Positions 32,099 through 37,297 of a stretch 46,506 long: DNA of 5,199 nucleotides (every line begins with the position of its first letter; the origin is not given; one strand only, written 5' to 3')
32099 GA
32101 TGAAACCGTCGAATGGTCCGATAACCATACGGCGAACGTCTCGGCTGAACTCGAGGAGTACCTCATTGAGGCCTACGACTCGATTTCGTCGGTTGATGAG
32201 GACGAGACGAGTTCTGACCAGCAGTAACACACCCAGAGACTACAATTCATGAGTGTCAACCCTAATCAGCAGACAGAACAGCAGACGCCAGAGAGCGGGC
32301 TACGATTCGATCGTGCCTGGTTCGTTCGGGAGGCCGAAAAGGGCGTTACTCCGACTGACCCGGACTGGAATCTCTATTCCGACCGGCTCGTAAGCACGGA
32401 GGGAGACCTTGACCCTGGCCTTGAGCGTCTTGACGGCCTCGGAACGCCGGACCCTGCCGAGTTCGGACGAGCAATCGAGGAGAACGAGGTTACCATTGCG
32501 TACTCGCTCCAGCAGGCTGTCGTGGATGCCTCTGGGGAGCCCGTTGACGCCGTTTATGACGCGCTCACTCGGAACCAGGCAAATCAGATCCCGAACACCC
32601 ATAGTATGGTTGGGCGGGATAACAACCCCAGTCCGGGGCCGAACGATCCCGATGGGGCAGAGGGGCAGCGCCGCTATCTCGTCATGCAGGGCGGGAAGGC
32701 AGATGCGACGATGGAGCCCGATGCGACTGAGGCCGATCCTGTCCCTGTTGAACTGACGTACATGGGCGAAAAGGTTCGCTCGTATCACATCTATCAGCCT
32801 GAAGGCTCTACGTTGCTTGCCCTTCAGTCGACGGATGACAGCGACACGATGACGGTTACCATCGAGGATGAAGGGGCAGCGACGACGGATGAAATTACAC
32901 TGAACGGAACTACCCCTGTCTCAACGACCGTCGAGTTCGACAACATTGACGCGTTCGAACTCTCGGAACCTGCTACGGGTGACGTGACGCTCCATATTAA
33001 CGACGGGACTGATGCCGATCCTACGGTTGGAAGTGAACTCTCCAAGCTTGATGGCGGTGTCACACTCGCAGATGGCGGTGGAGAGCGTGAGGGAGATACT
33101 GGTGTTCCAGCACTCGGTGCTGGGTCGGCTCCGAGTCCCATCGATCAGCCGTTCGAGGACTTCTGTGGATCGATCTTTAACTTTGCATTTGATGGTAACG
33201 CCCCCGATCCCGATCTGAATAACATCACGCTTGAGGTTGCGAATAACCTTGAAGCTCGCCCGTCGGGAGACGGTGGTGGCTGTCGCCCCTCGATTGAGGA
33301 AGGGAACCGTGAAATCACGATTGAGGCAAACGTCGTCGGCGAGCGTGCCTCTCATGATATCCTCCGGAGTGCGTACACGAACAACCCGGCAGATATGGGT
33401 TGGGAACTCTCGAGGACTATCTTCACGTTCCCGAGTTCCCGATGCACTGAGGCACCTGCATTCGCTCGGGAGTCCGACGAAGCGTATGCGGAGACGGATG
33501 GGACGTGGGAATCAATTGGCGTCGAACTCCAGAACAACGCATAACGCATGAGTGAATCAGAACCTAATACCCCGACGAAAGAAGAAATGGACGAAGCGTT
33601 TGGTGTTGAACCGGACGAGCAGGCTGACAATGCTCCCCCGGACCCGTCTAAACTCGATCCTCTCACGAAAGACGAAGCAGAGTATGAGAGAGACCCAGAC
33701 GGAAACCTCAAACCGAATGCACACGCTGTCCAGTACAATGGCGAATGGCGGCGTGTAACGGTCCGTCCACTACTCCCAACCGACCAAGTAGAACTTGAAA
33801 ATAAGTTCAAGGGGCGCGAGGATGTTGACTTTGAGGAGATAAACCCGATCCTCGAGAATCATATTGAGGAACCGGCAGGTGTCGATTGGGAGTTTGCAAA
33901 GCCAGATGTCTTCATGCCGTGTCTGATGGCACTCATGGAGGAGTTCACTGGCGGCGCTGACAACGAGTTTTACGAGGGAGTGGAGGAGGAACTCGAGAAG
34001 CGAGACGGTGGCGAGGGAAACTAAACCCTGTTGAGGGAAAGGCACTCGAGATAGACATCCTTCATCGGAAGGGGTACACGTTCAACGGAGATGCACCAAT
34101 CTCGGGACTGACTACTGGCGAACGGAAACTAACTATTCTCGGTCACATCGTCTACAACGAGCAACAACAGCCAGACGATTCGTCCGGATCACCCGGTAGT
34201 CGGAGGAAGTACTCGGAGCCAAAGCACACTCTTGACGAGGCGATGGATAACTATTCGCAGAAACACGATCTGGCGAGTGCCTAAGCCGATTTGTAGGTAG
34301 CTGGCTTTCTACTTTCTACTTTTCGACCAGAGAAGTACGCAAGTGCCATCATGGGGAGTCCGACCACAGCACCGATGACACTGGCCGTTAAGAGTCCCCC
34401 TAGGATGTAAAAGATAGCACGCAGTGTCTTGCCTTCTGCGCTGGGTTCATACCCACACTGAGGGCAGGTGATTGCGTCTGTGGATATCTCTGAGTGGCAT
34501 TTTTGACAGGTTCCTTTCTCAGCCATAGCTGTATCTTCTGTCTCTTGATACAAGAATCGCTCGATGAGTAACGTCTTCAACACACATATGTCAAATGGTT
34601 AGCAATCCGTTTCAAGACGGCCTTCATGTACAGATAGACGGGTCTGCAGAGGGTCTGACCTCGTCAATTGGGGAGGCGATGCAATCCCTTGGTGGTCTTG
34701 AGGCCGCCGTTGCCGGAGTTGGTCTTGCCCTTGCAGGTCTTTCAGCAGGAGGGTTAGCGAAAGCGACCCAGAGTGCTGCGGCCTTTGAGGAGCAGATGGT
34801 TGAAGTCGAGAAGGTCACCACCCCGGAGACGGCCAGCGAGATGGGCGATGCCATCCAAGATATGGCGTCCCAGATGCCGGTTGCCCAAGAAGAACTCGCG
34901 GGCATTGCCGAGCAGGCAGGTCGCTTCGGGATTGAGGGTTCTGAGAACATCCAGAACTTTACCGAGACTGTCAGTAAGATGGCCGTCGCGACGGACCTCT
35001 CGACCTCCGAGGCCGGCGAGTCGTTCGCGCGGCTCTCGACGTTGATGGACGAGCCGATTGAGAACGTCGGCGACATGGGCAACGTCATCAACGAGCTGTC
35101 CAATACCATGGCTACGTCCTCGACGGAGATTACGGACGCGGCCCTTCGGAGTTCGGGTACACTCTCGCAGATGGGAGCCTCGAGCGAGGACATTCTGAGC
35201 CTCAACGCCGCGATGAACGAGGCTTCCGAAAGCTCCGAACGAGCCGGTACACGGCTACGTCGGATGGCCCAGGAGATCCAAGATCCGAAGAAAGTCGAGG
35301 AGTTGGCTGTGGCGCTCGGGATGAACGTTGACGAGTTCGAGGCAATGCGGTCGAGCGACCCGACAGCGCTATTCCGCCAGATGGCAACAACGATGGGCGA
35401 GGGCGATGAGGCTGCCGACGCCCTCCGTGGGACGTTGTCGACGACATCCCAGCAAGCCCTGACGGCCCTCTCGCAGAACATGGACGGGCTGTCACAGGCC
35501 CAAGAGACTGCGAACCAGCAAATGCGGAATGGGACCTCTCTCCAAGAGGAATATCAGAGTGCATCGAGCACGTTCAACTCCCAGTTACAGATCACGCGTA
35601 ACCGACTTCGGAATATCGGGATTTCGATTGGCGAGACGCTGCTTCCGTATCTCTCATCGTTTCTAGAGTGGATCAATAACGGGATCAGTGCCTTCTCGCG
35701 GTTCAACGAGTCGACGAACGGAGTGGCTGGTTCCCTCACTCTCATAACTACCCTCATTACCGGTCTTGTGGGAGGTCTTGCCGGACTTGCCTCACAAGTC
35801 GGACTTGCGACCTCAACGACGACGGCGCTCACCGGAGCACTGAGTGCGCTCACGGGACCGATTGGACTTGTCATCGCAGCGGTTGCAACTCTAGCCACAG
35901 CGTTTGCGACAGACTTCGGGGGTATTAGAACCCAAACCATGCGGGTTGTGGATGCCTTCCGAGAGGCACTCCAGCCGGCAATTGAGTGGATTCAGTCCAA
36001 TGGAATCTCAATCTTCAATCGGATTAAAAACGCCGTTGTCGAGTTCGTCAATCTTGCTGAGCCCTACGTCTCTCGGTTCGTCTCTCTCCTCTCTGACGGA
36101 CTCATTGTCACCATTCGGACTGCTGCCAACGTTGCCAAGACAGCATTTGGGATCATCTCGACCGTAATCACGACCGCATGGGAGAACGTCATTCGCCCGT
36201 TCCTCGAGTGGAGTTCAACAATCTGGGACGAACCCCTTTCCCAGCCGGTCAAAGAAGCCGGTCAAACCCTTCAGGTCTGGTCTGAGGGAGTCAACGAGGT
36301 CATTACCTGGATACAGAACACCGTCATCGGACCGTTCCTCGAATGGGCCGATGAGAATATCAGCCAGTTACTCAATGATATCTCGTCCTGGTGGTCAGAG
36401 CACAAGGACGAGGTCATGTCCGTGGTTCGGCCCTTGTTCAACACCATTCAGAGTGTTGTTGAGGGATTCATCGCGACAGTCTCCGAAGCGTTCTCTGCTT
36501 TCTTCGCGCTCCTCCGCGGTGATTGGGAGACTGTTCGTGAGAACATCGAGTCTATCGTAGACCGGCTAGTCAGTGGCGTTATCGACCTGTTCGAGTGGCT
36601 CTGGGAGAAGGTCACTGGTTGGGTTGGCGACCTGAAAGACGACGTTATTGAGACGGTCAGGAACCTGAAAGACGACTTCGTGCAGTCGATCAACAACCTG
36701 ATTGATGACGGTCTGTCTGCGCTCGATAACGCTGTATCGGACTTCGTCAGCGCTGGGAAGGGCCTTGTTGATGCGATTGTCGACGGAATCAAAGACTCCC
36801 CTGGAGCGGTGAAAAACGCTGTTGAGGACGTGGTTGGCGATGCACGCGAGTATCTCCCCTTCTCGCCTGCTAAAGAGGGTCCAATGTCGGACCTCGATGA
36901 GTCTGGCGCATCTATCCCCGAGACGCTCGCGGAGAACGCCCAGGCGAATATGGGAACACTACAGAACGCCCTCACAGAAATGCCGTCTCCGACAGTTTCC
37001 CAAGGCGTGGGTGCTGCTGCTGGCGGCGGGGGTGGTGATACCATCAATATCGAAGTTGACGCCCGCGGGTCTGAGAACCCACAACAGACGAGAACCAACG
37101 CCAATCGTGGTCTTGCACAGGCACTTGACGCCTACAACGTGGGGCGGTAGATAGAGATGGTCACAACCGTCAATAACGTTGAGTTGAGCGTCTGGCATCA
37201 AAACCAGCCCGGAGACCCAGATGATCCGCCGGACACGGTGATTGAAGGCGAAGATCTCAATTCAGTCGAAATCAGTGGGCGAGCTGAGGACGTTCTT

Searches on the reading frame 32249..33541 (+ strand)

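Call 12: search_protein_families(library=phrogs, proteins=[window:32249-33541:+], max_evalue=0.001)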
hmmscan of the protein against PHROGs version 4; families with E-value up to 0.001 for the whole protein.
window:32249-33541:+ (431 aa): 2 families
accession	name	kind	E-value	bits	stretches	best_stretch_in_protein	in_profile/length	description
phrog_34360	-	unknown function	3e-252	838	1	1-431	1-433/433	-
phrog_290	-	tail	2.5e-05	24.8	1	292-388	183-278/411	minor tail protein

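Call 73: search_protein_families(library=pfam, proteins=[window:32249-33541:+], max_evalue=0.001)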
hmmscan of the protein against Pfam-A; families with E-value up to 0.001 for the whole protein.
window:32249-33541:+ (431 aa): 0 families

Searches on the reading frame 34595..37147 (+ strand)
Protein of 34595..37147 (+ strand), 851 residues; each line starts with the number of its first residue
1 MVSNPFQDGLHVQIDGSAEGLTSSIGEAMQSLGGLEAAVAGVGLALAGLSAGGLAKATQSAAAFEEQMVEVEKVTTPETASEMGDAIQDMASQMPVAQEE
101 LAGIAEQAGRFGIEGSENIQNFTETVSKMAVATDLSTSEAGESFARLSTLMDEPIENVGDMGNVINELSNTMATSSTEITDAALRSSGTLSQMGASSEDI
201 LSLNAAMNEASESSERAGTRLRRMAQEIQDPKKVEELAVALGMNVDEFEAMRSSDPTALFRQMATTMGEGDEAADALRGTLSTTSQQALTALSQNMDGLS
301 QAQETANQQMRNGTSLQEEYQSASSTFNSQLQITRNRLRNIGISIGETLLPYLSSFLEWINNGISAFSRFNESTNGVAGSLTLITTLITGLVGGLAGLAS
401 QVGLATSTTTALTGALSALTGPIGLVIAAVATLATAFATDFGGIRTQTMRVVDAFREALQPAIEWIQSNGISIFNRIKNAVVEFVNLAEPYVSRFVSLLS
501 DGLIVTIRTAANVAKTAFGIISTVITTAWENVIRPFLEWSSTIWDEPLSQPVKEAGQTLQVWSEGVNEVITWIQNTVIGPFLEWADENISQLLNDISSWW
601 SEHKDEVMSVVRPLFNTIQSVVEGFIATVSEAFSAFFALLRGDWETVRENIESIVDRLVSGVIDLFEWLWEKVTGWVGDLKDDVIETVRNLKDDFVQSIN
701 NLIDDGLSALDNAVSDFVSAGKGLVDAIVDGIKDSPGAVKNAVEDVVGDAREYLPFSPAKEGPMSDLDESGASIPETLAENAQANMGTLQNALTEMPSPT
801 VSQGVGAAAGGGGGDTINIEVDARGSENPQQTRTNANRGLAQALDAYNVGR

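Call 12: search_protein_families(library=phrogs, proteins=[window:34595-37147:+], max_evalue=0.001)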
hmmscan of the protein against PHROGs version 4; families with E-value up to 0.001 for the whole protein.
window:34595-37147:+ (851 aa): 32 families (the best 25 are shown)
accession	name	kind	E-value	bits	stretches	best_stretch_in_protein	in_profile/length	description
phrog_28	-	tail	8.3e-66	224.4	1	20-843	231-756/1228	tail length tape measure protein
phrog_58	-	tail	2e-51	176.6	1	20-818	296-1020/1544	tail length tape measure protein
phrog_1272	-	tail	2.4e-49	169.1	2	19-480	221-715/1606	tail length tape measure protein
phrog_991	-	tail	3.6e-42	145.2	2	17-533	250-775/1966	tail length tape measure protein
phrog_13339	-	tail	8.4e-42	143.6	1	13-414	37-453/2156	tail length tape measure protein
phrog_167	-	tail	5.7e-40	138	1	23-747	259-1007/1555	tail length tape measure protein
phrog_23108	-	tail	1.8e-28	99.7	1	50-465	438-864/1552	tail length tape measure protein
phrog_305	-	tail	1.2e-27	98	1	18-808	171-763/1001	tail length tape measure protein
phrog_17594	-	tail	3.5e-25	88.8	1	57-404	174-534/1582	tail length tape measure protein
phrog_1533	-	tail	1.7e-21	76.6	1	23-471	220-705/1688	tail length tape measure protein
phrog_1293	-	tail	8.5e-20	71.2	1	23-439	150-573/1424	tail length tape measure protein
phrog_14441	-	tail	2.3e-19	71.1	1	42-212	58-230/241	tail length tape measure protein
phrog_17321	-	unknown function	9.7e-19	67.3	1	22-229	57-266/1484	-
phrog_4704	-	tail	6.6e-18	65.7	1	24-420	188-578/625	tail length tape measure protein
phrog_4200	-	tail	7.1e-18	65.5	1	322-751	119-547/732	tail length tape measure protein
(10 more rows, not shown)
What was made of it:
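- On Virion-associated (tail-borne) depolymerase: The gene lies downstream of the tape measure (34595) and tail-type genes (call 12).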
